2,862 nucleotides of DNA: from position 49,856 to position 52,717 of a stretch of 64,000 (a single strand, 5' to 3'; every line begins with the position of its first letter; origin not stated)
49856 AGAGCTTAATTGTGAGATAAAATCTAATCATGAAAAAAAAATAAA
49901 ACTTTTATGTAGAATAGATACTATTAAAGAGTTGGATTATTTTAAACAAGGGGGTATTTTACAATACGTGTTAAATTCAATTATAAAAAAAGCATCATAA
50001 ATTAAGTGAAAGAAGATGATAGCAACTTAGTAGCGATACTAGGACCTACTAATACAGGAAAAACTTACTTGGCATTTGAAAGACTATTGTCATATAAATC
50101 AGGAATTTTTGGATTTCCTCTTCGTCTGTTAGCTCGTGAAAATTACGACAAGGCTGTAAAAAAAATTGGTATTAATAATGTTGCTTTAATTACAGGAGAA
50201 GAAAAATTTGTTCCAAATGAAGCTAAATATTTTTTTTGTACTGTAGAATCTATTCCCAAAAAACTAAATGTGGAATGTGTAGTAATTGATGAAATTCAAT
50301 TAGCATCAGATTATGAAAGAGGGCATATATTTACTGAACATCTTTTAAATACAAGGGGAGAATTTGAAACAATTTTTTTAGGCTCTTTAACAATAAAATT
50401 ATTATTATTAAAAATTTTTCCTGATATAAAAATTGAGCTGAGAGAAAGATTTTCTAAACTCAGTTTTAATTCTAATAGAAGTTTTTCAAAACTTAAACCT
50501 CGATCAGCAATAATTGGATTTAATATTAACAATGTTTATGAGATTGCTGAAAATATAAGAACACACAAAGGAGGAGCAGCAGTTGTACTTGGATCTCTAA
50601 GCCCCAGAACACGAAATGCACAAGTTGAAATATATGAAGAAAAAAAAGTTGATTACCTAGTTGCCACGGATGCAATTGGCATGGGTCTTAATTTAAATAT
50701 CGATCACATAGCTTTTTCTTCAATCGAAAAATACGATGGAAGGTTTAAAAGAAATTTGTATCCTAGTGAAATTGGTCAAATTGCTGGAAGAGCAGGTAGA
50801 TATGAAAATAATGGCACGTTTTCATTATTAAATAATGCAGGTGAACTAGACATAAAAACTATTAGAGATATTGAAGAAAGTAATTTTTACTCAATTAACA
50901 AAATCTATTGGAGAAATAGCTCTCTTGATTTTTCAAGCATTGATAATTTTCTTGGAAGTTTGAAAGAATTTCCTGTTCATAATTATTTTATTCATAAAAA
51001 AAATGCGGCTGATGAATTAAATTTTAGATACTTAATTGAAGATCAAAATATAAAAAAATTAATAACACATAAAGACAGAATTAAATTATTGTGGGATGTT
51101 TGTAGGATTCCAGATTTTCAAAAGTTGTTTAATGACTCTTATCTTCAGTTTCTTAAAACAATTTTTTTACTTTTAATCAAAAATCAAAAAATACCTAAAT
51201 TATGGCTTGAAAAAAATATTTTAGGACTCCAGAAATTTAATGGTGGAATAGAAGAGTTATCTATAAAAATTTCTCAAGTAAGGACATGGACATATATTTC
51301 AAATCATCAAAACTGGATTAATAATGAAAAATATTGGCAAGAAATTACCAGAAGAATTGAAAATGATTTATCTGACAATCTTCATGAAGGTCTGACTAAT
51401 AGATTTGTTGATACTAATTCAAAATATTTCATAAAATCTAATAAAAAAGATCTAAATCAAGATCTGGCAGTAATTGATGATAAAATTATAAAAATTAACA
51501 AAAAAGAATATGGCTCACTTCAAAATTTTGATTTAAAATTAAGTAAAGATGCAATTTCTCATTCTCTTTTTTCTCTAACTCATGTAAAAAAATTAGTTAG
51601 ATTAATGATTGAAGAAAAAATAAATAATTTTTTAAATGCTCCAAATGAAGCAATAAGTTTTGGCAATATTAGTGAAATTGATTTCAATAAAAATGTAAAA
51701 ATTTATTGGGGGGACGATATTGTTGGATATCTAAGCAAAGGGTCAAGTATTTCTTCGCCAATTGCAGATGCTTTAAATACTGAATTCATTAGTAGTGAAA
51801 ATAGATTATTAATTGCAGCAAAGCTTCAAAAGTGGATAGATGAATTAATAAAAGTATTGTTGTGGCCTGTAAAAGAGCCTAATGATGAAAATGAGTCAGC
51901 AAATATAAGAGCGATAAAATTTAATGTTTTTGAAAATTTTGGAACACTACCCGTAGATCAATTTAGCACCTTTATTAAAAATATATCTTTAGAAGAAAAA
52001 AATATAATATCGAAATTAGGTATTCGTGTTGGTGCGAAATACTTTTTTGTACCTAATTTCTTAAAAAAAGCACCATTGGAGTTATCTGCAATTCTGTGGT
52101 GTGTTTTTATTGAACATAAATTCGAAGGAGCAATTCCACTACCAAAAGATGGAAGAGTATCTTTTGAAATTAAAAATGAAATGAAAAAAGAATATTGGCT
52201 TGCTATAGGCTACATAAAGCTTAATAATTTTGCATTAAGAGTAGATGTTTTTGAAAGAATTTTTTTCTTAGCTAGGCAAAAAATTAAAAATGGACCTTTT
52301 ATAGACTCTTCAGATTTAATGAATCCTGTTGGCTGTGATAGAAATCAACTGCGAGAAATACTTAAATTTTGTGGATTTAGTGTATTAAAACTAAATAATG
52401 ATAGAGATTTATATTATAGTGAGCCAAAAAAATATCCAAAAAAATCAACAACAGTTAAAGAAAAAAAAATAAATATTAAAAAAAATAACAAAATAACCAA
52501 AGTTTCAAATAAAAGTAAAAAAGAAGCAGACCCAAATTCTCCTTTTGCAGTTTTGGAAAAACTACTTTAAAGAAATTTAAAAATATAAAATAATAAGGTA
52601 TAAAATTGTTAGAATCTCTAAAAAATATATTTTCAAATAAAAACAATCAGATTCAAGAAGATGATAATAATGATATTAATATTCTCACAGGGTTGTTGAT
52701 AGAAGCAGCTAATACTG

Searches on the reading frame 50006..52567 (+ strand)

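Call 68: search_protein_families(library=pfam, proteins=[window:50006-52567:+], max_evalue=0.00001)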
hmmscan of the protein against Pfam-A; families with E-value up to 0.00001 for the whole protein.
window:50006-52567:+ (854 aa): 2 families
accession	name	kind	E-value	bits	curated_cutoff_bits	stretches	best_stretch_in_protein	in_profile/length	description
PF22527.2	DEXQc_Suv3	-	1.5e-27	96.5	27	1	8-117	15-122/154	DEXQ-box helicase domain of Suv3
PF00271.37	Helicase_C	-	3.7e-09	37.2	23.5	1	173-266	23-109/110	Helicase conserved C-terminal domain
